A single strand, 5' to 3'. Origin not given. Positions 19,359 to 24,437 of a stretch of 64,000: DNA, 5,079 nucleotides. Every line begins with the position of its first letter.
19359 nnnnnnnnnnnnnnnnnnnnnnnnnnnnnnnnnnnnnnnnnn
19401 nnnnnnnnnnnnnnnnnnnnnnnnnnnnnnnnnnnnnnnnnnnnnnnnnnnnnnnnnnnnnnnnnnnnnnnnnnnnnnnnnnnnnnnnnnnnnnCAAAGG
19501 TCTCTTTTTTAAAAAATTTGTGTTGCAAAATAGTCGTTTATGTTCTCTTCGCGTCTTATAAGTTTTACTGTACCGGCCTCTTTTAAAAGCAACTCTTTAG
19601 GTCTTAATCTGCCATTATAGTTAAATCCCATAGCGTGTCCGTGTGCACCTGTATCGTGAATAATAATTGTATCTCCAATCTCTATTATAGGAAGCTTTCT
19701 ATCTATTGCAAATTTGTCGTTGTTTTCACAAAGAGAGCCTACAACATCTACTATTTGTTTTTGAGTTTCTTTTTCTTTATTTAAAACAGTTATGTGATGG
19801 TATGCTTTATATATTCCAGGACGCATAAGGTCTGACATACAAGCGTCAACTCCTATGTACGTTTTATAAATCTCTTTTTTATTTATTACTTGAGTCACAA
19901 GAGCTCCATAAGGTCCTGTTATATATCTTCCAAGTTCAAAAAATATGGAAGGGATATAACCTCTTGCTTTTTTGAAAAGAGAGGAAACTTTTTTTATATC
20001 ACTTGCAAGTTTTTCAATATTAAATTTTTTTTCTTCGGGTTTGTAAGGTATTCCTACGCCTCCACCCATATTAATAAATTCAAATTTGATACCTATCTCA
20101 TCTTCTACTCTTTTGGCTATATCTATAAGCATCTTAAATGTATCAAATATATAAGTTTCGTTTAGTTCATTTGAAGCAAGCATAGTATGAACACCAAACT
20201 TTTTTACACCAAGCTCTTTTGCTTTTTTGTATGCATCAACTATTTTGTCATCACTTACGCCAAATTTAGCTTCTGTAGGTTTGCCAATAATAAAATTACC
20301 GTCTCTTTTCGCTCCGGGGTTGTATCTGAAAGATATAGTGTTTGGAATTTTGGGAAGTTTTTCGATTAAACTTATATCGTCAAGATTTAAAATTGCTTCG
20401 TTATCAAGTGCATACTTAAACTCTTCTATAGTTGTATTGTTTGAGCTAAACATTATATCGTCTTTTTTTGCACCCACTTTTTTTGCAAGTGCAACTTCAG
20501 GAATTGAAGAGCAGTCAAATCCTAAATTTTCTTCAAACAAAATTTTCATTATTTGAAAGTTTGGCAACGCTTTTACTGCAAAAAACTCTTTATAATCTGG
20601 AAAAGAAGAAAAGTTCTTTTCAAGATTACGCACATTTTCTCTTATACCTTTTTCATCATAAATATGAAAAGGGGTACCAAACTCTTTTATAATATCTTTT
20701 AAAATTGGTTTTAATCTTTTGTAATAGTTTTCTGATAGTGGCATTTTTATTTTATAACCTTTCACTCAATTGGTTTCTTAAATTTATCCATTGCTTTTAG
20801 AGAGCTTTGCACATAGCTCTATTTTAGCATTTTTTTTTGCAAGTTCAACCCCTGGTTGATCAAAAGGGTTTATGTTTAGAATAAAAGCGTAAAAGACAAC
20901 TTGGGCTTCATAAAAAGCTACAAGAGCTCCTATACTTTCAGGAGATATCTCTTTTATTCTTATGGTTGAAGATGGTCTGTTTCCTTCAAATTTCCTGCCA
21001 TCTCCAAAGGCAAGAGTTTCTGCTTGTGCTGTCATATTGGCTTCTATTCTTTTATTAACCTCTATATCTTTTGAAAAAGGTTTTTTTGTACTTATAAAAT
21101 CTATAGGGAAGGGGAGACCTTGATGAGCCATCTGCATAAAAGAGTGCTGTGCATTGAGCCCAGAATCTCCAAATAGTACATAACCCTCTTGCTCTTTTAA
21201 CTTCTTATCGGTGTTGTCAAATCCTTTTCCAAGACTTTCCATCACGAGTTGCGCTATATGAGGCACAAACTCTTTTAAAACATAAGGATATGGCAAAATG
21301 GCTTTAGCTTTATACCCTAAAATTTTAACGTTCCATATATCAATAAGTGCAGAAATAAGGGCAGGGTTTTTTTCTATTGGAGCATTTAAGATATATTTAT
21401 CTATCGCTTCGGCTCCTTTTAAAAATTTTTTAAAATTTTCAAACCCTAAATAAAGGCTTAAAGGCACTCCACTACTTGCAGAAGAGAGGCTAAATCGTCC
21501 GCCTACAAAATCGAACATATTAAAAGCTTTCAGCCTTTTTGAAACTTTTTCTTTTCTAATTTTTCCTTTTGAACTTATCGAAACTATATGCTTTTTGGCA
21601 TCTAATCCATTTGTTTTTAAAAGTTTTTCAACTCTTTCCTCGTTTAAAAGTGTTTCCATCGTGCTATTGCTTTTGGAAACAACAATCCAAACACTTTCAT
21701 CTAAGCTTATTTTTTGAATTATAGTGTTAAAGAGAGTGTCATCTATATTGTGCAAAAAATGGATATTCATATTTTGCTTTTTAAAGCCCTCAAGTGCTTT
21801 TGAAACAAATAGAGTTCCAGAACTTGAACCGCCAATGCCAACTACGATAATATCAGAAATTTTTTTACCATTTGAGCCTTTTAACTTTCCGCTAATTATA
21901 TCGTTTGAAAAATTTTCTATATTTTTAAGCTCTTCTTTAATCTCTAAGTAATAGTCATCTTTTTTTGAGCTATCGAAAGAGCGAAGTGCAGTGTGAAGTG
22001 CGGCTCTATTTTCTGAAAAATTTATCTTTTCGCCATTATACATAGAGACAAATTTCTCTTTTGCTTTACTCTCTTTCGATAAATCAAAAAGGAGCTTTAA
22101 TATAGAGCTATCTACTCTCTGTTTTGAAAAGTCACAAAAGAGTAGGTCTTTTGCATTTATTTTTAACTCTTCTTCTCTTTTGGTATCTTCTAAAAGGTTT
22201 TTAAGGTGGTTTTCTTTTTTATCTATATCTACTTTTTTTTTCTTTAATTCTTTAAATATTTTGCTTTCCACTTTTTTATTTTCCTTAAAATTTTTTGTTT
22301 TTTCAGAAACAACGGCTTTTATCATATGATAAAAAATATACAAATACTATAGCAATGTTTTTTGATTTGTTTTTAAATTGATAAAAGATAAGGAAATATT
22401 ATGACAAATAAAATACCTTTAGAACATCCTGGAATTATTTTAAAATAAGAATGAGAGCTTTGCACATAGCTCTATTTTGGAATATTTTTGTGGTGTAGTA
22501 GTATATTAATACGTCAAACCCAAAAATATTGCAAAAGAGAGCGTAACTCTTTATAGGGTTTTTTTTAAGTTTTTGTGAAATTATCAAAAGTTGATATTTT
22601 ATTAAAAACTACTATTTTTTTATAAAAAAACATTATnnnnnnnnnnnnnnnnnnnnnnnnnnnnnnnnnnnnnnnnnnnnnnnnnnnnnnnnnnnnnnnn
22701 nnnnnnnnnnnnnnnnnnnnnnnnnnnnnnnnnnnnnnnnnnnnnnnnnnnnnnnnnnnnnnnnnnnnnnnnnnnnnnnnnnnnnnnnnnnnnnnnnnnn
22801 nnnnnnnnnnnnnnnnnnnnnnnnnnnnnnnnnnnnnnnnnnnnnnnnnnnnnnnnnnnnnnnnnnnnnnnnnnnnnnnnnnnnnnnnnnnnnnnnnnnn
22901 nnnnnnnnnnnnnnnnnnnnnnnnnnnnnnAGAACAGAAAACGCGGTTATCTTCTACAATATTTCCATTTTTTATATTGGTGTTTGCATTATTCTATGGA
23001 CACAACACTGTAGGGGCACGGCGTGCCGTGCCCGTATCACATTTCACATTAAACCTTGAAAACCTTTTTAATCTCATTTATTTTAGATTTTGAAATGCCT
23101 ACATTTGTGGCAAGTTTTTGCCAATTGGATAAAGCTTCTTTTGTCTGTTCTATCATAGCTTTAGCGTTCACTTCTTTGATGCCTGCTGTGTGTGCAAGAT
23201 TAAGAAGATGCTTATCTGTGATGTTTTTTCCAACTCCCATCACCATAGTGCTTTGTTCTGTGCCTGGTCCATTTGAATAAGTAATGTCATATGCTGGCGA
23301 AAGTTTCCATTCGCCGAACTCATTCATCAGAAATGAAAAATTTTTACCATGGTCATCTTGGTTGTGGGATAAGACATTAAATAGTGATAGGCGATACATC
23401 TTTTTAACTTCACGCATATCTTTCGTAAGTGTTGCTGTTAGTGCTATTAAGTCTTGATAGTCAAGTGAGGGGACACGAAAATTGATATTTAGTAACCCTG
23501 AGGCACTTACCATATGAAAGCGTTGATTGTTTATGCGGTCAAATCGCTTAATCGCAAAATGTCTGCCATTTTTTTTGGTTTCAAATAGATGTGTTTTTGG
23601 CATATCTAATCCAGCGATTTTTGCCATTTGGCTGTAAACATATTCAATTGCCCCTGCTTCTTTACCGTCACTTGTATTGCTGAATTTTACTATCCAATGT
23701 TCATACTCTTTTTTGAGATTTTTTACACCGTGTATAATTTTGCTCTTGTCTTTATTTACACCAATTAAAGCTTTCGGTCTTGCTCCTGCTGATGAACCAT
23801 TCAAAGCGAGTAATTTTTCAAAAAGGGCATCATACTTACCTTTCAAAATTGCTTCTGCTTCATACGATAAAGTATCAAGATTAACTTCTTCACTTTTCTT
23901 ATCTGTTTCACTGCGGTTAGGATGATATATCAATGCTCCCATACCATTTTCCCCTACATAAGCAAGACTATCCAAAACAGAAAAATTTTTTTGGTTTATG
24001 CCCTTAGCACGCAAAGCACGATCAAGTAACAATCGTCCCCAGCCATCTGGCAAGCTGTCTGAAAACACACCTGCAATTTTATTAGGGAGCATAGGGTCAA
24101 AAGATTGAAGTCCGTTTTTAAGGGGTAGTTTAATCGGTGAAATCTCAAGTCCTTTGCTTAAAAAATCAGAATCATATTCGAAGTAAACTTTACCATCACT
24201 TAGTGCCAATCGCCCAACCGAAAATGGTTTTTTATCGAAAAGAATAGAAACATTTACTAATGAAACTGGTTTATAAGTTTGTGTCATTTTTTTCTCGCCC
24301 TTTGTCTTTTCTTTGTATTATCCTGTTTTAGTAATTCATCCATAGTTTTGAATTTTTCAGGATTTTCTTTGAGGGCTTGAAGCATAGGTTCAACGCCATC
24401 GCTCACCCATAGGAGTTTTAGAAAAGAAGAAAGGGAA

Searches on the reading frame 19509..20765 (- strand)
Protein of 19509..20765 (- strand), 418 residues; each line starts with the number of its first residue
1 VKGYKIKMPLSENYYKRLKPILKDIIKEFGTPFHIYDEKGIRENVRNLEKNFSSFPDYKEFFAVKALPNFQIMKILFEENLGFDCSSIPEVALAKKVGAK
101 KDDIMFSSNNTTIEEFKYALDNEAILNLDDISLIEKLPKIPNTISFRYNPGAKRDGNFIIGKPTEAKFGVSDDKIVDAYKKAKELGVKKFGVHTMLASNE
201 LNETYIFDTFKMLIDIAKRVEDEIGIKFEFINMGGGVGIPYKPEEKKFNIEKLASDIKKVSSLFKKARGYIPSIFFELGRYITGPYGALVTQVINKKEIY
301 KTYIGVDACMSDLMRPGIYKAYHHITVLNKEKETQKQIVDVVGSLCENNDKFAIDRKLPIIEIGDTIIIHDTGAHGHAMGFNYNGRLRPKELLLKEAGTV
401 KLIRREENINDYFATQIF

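Call 29: search_protein_families(library=pfam, proteins=[window:19509-20765:-], max_evalue=0.00001)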
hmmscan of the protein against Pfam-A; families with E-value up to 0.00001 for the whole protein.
window:19509-20765:- (418 aa): 2 families
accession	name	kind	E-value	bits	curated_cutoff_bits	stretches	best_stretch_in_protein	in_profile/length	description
PF02784.22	Orn_Arg_deC_N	-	7.9e-32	111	23.4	1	41-283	4-246/247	Pyridoxal-dependent decarboxylase, pyridoxal binding domain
PF00278.28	Orn_DAP_Arg_deC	-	1.9e-20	73.4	23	1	215-373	5-95/95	Pyridoxal-dependent decarboxylase, C-terminal sheet domain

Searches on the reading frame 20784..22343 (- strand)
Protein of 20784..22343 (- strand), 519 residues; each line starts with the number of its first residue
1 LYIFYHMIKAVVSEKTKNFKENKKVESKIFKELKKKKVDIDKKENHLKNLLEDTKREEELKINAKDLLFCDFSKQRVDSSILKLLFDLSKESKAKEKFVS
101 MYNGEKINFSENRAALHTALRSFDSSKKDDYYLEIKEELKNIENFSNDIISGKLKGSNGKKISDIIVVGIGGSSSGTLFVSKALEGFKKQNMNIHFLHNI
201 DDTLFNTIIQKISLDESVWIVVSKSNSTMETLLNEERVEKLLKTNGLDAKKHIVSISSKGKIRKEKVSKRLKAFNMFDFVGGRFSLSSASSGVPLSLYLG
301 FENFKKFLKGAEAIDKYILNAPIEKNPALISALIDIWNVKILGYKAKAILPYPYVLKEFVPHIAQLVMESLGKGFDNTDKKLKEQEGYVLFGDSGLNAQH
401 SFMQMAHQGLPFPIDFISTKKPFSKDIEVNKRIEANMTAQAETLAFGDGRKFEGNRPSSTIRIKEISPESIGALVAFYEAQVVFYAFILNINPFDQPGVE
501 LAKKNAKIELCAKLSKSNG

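Call 29: search_protein_families(library=pfam, proteins=[window:20784-22343:-], max_evalue=0.00001)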
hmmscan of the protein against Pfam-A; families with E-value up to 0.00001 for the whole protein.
window:20784-22343:- (519 aa): 1 family
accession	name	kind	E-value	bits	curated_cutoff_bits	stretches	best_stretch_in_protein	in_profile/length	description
PF00342.24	PGI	-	2.8e-110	369.7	22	1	71-507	1-463/486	Phosphoglucose isomerase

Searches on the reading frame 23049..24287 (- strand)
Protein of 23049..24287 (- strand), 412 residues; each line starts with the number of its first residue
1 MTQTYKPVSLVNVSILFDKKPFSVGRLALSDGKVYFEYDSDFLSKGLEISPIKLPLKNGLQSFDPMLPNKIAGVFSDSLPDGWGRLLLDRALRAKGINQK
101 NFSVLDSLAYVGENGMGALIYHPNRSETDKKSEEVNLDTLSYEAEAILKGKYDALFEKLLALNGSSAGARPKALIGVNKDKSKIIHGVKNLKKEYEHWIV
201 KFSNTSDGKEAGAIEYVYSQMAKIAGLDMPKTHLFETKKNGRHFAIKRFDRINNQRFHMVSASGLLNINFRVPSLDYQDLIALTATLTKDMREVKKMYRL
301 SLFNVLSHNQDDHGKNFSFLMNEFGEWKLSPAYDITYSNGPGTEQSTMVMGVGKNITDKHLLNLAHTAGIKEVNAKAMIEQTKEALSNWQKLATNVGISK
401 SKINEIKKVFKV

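Call 29: search_protein_families(library=pfam, proteins=[window:23049-24287:-], max_evalue=0.00001)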
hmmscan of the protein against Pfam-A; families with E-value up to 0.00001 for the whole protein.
window:23049-24287:- (412 aa): 2 families
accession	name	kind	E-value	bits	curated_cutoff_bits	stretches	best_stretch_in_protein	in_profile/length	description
PF07804.18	HipA_C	-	1.2e-50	172.6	30.5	1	165-389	2-213/213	HipA-like C-terminal domain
PF13657.11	Couple_hipA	-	3.2e-15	56.9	22.5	1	23-121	9-98/99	HipA N-terminal domain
